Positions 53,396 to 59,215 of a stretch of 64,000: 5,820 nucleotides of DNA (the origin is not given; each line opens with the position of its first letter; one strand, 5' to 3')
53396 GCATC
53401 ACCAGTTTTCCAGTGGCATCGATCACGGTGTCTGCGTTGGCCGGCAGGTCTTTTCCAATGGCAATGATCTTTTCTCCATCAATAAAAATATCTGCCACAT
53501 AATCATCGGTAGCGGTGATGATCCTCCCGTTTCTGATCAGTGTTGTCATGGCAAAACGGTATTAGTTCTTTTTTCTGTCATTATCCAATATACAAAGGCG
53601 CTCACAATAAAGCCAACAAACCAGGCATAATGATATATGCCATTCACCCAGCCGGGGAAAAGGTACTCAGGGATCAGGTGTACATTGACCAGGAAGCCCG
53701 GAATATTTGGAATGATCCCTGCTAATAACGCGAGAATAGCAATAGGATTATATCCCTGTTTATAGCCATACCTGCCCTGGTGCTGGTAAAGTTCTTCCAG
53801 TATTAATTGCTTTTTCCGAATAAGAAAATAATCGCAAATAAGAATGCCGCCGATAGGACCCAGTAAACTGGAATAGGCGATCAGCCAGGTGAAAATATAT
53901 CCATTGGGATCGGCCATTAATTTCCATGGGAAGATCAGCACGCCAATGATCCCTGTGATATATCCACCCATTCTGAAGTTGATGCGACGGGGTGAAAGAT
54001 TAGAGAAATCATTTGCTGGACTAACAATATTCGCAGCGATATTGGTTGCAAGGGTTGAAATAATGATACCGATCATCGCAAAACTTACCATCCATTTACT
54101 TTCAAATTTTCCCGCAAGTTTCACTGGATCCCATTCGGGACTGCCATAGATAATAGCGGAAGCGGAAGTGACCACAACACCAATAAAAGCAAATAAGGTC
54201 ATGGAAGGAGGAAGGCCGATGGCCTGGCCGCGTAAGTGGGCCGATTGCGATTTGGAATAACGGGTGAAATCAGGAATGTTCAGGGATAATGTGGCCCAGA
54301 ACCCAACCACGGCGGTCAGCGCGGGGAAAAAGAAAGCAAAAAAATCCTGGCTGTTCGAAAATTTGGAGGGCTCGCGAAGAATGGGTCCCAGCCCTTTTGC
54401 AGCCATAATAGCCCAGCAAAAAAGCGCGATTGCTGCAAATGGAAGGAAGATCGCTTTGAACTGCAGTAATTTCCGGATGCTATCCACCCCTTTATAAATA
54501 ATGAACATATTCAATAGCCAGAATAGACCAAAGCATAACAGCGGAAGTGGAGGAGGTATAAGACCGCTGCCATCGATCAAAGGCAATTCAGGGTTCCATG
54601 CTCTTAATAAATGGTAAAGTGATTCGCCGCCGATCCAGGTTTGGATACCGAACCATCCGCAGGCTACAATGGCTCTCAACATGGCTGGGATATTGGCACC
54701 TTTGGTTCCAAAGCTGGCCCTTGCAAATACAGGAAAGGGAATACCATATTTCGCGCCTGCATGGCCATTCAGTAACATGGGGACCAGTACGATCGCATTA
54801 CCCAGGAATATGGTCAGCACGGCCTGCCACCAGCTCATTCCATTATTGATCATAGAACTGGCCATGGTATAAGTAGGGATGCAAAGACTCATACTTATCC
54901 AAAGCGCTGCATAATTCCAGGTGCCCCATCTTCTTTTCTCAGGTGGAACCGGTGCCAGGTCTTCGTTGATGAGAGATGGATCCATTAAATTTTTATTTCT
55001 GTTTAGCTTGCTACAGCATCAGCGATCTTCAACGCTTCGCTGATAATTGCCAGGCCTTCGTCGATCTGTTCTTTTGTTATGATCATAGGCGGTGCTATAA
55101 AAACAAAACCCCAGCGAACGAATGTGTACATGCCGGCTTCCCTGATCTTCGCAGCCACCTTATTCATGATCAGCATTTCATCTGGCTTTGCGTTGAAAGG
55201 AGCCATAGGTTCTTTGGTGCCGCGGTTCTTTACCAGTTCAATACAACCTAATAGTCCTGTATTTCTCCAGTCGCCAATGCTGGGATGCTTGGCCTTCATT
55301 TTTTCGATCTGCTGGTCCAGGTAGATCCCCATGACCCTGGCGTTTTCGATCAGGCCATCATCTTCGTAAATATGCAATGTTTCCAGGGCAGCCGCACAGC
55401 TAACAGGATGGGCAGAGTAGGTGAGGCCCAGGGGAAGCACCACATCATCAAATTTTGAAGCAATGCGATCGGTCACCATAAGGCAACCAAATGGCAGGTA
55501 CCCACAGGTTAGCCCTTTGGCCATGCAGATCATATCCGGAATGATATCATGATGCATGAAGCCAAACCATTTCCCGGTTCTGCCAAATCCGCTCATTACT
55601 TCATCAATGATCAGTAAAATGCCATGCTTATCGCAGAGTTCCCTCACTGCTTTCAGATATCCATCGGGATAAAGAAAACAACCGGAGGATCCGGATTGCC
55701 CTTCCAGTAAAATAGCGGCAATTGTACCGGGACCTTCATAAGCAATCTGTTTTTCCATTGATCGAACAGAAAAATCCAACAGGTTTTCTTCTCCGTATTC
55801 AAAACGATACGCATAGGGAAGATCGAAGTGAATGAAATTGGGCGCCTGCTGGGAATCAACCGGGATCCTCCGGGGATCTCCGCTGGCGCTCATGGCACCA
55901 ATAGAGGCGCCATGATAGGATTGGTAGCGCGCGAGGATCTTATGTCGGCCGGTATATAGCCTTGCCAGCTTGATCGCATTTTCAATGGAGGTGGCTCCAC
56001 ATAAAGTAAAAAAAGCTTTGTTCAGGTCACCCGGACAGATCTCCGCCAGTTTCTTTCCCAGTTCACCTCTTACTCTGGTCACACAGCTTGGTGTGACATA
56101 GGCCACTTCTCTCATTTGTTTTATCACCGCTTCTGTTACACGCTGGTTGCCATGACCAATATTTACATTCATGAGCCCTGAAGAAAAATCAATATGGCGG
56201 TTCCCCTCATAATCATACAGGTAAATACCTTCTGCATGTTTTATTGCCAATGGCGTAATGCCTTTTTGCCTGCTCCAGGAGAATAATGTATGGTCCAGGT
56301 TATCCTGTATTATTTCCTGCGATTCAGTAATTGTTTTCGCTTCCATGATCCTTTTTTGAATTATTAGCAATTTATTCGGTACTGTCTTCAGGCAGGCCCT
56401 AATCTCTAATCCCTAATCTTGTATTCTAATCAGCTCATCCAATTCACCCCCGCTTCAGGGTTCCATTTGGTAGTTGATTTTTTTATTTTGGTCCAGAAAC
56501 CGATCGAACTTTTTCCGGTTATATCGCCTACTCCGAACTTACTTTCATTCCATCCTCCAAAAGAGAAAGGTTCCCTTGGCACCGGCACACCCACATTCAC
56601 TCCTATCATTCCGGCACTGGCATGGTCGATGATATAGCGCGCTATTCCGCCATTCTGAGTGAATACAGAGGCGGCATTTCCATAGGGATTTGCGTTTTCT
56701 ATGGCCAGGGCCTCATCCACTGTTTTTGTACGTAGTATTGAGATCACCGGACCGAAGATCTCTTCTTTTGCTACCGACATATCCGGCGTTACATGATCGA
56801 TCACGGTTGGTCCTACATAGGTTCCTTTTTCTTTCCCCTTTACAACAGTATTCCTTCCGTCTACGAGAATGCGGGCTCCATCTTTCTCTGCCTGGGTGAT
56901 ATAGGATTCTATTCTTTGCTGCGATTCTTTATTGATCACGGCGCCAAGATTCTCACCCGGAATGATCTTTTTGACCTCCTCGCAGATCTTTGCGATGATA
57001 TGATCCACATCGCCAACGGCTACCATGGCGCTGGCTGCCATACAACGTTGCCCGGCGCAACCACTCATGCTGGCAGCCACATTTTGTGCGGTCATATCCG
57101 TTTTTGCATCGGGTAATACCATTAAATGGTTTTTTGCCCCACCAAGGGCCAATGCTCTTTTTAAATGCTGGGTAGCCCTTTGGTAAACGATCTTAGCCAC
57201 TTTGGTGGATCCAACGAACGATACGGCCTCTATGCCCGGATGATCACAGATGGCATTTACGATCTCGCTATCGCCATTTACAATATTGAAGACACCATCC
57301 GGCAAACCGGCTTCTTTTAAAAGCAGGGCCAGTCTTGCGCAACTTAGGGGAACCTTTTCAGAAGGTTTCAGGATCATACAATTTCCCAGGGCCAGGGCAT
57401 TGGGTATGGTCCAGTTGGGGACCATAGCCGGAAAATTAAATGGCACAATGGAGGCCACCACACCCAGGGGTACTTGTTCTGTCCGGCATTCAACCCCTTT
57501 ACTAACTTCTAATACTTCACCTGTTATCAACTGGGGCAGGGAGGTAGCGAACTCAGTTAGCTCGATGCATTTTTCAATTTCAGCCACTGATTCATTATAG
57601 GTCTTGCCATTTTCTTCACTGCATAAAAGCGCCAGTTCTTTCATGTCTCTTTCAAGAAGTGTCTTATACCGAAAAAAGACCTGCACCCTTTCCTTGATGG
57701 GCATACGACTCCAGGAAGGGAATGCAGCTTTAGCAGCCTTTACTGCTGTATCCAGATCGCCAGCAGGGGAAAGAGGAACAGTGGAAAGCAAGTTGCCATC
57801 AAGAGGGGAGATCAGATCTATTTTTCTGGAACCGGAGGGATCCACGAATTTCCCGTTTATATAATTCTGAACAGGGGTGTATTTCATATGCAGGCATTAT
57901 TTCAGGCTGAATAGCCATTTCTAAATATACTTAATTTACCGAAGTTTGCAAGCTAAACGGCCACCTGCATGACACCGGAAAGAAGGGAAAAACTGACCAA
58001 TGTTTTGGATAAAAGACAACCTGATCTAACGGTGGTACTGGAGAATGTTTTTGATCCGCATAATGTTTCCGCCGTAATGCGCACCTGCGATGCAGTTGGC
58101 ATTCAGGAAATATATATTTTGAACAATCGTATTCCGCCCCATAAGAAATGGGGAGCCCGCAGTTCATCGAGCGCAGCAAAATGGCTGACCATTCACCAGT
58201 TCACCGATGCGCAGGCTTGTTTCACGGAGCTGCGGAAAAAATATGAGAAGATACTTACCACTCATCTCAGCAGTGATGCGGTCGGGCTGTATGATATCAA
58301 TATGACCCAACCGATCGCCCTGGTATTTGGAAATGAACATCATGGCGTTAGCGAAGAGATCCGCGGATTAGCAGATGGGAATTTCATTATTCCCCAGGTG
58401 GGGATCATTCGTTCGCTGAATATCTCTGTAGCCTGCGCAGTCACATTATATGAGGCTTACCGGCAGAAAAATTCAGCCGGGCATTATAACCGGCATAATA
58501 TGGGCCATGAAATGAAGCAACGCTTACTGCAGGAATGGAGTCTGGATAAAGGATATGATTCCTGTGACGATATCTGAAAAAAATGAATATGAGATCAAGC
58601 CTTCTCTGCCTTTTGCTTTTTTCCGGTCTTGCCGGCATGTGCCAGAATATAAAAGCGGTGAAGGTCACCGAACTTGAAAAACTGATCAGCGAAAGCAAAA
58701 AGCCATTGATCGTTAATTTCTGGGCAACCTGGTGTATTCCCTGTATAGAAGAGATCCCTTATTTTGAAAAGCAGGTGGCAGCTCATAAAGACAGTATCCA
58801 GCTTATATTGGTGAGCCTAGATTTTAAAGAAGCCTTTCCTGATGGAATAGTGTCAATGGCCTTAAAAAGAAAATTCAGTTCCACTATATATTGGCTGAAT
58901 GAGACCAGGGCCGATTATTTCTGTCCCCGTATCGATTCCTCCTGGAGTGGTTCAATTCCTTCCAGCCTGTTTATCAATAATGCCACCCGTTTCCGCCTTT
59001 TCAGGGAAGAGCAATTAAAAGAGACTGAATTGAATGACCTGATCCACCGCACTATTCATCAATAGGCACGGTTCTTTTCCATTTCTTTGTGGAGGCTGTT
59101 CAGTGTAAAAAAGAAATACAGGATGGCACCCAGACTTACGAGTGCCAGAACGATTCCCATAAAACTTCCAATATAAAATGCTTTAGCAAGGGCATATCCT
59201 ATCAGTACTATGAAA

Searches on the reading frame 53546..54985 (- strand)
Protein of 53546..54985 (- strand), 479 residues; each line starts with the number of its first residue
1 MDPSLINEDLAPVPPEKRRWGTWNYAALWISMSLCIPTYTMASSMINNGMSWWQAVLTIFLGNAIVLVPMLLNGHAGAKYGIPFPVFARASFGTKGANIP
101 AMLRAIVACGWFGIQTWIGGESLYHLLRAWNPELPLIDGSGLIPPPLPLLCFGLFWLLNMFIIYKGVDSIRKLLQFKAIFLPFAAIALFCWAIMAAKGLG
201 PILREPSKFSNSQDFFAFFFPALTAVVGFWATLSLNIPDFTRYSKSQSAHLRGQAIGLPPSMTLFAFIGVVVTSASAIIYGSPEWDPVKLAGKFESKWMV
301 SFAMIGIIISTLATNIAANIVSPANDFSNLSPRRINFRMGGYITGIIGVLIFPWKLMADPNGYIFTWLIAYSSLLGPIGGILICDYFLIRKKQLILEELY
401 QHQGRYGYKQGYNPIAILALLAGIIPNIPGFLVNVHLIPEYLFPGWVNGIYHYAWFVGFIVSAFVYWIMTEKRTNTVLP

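Call 53: search_protein_families(library=pfam, proteins=[window:53546-54985:-], max_evalue=0.00001)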
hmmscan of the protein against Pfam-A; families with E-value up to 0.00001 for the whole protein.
window:53546-54985:- (479 aa): 1 family
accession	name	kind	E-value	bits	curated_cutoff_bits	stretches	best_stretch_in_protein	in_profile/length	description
PF02133.21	Transp_cyt_pur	-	1.1e-129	433.6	23.5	1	12-458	1-440/440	Permease for cytosine/purines, uracil, thiamine, allantoin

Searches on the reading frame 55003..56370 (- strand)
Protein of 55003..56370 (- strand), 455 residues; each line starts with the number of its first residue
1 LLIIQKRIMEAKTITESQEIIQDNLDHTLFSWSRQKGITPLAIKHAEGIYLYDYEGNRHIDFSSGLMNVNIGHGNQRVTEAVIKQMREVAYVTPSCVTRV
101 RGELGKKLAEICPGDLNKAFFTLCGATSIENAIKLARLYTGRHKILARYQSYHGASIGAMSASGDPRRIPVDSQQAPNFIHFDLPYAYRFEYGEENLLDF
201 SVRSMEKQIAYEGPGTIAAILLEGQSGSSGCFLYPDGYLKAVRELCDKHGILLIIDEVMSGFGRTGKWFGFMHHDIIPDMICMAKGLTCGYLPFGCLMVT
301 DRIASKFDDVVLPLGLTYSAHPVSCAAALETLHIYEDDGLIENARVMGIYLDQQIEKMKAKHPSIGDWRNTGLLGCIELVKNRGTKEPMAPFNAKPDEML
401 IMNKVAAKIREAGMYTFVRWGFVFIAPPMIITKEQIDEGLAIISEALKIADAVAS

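Call 53: search_protein_families(library=pfam, proteins=[window:55003-56370:-], max_evalue=0.00001)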
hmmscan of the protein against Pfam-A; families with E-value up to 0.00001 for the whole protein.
window:55003-56370:- (455 aa): 1 family
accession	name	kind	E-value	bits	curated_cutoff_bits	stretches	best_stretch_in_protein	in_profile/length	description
PF00202.27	Aminotran_3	-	1.1e-87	294.8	30.5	1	35-447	5-403/403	Aminotransferase class-III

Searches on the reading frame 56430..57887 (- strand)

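Call 53: search_protein_families(library=pfam, proteins=[window:56430-57887:-], max_evalue=0.00001)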
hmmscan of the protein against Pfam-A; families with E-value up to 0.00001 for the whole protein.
window:56430-57887:- (485 aa): 1 family
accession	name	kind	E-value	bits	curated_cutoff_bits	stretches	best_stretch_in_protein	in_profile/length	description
PF00171.27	Aldedh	-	3.8e-135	451.5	23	1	15-469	2-459/461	Aldehyde dehydrogenase family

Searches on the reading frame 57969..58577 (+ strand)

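Call 53: search_protein_families(library=pfam, proteins=[window:57969-58577:+], max_evalue=0.00001)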
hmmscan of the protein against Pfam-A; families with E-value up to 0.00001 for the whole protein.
window:57969-58577:+ (202 aa): 1 family
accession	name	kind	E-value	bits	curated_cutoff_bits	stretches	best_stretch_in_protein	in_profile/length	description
PF00588.24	SpoU_methylase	-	3.6e-34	118.3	29.7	1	20-161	2-142/142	SpoU rRNA Methylase family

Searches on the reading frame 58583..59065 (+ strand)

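Call 53: search_protein_families(library=pfam, proteins=[window:58583-59065:+], max_evalue=0.00001)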
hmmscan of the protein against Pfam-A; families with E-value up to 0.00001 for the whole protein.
window:58583-59065:+ (160 aa): 2 families
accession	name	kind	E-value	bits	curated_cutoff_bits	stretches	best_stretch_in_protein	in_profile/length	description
PF00085.26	Thioredoxin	-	1.6e-08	34.9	23.5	1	24-82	3-59/103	Thioredoxin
PF00578.27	AhpC-TSA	-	2.3e-07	31.2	26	1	30-83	19-71/124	AhpC/TSA family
